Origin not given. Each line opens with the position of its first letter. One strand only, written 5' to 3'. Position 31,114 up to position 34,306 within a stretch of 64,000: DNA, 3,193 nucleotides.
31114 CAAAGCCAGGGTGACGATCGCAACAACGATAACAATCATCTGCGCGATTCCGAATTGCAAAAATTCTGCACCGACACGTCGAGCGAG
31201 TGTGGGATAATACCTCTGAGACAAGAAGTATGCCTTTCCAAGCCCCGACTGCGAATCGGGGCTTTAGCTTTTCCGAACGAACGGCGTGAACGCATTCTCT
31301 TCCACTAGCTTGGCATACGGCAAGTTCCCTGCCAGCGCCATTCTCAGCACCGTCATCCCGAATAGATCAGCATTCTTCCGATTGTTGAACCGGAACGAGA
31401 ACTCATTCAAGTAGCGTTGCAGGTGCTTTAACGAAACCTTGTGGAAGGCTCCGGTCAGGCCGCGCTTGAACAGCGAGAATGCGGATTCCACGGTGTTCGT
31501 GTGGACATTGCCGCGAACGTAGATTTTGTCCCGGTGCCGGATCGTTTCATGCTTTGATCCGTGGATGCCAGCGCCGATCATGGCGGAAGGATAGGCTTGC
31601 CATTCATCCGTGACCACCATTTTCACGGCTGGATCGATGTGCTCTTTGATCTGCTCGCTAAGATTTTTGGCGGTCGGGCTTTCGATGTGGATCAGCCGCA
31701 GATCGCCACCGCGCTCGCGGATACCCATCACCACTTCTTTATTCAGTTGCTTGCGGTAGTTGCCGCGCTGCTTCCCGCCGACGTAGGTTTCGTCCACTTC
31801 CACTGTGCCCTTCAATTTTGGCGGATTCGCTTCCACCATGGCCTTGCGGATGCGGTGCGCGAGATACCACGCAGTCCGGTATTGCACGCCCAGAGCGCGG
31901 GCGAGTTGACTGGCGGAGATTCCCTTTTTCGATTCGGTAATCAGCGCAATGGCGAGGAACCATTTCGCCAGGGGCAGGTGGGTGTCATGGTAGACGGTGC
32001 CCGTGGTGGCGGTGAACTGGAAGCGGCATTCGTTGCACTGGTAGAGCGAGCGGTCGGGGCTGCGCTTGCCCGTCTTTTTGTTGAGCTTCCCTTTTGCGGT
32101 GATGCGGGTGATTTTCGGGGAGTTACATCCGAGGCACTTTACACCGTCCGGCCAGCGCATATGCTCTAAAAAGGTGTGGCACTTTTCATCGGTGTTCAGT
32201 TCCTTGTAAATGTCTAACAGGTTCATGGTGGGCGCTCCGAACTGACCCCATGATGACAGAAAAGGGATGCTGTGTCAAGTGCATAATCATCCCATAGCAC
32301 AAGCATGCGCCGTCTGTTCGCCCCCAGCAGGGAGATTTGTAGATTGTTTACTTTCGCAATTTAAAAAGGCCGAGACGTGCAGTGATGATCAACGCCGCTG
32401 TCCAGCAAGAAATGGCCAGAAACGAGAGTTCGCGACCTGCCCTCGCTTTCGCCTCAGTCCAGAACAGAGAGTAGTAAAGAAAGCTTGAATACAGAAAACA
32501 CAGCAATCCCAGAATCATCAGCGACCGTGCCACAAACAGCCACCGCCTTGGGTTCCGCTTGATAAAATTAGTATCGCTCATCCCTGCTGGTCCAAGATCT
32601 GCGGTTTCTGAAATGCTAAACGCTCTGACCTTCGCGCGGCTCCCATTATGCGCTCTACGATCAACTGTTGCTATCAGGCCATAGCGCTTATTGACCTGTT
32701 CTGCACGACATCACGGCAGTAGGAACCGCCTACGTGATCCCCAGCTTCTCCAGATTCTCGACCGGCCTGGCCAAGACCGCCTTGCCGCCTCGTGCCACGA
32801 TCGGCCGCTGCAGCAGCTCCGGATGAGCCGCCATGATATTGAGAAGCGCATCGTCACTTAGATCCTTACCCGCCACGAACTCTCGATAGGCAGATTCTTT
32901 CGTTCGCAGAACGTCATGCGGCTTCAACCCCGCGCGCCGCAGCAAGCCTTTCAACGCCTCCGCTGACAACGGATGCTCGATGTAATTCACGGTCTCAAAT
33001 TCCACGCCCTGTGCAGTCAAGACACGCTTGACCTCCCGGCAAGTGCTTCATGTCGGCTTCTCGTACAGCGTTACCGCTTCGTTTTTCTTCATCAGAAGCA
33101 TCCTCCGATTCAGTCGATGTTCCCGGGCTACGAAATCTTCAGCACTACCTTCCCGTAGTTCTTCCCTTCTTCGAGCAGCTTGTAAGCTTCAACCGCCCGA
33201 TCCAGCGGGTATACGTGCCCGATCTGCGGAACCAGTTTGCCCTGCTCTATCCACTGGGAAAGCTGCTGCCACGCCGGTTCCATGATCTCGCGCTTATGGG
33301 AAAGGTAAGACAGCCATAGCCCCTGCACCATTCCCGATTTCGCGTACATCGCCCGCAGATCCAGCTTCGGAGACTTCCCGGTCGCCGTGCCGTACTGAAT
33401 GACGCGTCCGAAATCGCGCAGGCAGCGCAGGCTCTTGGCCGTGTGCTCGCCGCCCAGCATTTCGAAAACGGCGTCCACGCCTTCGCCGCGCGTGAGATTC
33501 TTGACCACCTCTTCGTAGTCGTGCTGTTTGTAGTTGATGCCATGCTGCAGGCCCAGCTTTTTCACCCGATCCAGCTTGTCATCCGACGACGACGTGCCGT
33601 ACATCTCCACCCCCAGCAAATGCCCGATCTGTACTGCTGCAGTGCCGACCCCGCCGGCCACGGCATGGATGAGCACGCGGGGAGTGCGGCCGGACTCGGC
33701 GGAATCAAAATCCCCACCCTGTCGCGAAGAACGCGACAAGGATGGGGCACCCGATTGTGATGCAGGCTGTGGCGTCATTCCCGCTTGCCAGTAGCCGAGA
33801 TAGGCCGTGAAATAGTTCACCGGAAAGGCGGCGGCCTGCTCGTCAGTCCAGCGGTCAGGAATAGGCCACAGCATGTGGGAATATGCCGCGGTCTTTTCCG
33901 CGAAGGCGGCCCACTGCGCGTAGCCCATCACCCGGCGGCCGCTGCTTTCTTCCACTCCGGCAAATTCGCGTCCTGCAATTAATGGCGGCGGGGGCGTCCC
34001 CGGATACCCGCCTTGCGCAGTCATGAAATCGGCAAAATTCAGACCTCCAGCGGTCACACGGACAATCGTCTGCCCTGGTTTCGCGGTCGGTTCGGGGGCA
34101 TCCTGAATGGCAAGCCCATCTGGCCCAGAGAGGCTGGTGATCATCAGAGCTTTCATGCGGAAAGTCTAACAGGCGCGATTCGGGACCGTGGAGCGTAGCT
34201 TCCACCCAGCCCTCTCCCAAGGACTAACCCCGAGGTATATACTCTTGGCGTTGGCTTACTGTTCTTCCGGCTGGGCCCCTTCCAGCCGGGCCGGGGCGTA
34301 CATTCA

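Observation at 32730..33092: In-frame UGA at the redox cysteine of an ArsC/Spx-family gene: likely unannotated selenoprotein with a SECIS-like hairpin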

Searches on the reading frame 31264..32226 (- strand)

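Call 18: search_protein_families(library=ncbifam, proteins=[window:31264-32226:-], max_evalue=0.00001)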
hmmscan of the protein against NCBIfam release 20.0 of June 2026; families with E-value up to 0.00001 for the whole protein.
window:31264-32226:- (320 aa): 2 families
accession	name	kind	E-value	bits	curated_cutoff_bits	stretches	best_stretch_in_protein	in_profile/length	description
NF033547.1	transpos_IS1595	equivalog_domain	1.6e-59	201.3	75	1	82-283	2-215/215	IS1595 family transposase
NF033558.1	transpos_IS1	equivalog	4.3e-09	36.6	100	1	49-229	9-180/199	IS1 family transposase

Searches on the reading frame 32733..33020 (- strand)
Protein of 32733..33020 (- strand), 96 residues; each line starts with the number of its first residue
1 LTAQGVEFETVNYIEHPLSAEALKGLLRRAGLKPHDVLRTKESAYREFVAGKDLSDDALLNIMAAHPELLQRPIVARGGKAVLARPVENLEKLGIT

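Call 50: find_encoding_contigs(protein=window:32733-33020:-, flank=10000, max_places=4)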
Protein window:32733-33020:- (96 aa): no gene with exactly this product is on record in the collection.

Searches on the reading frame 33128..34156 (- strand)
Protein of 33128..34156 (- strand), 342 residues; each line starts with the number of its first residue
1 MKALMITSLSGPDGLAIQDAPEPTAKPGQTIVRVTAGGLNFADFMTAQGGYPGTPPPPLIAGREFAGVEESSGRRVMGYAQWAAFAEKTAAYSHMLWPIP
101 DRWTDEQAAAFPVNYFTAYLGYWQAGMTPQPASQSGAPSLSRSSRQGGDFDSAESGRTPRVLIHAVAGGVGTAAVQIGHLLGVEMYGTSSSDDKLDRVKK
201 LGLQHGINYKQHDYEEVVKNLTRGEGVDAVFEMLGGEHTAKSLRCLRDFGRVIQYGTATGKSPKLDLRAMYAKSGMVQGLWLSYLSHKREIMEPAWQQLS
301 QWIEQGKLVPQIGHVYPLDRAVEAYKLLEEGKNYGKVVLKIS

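Call 18: search_protein_families(library=ncbifam, proteins=[window:33128-34156:-], max_evalue=0.00001)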
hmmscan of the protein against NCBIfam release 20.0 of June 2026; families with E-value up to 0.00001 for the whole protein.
window:33128-34156:- (342 aa): 17 families
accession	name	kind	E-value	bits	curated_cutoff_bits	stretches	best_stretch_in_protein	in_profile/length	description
TIGR02824.1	quinone_pig3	subfamily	2.9e-59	200.7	296.8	2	153-341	135-325/325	putative NAD(P)H quinone oxidoreductase, PIG3 family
NF010344.0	PRK13771.1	subfamily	4.4e-25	88.4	349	2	159-341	164-333/334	putative alcohol dehydrogenase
NF008024.0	PRK10754.1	subfamily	1.4e-24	86.7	348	1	161-338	144-324/327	NADPH:quinone reductase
NF041172.1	AcrlCoa_red_Thmprot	equivalog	7e-24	84.4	500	1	160-340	165-333/334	acryloyl-CoA reductase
NF041183.1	Pks2_ls1_myc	equivalog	3.3e-19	67.3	2400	1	158-341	1545-1729/2086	sulfolipid-1 biosynthesis phthioceranic/hydroxyphthioceranic acid synthase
TIGR01751.1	crot-CoA-red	equivalog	2.9e-18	65.7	378.55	1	222-338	276-384/398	crotonyl-CoA carboxylase/reductase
NF058644.1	CurcmRedCuraProt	equivalog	8.9e-18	64.4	440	1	161-341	145-333/336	NADPH-dependent curcumin/dihydrocurcumin reductase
TIGR02823.1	oxido_YhdH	subfamily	4.2e-17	62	297.25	1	159-341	147-324/324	acrylyl-CoA reductase family protein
NF003808.0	PRK05396.1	equivalog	3.5e-16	59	380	1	161-340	167-339/341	L-threonine 3-dehydrogenase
TIGR02825.1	B4_12hDH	equivalog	2.1e-15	57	579.85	1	156-338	141-325/327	leukotriene B4 12-hydroxydehydrogenase/15-oxo-prostaglandin 13-reductase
TIGR00692.1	tdh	equivalog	1.1e-13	50.9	458.35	1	165-340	168-339/340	L-threonine 3-dehydrogenase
TIGR03451.1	mycoS_dep_FDH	equivalog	2.2e-13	49.8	512.9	1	167-284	185-305/358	S-(hydroxymethyl)mycothiol dehydrogenase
NF051456.1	acrylyl_AcuI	equivalog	4.8e-13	48.6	440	1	160-341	149-324/325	acrylyl-CoA reductase (NADPH)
TIGR03989.1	Rxyl_3153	subfamily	1.1e-09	38.1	440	1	160-336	189-366/370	NDMA-dependent alcohol dehydrogenase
NF041097.1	keto_inos_dh_IolM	equivalog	2.5e-08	33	450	0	167-338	215-387/389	scyllo-inosose 3-dehydrogenase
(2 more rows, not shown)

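Call 57: search_protein_families(library=pfam, proteins=[window:33128-34156:-], max_evalue=0.001)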
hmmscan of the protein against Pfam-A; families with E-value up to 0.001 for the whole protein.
window:33128-34156:- (342 aa): 3 families
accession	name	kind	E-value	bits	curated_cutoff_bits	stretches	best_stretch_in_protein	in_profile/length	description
PF13602.12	ADH_zinc_N_2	-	2.3e-27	97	27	1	201-339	1-134/134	Zinc-binding dehydrogenase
PF00107.32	ADH_zinc_N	-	2.4e-25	89.4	31.8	1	169-296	1-124/129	Zinc-binding dehydrogenase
PF08240.17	ADH_N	-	4.2e-07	30.6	23.5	1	26-78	1-53/104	Alcohol dehydrogenase GroES-like domain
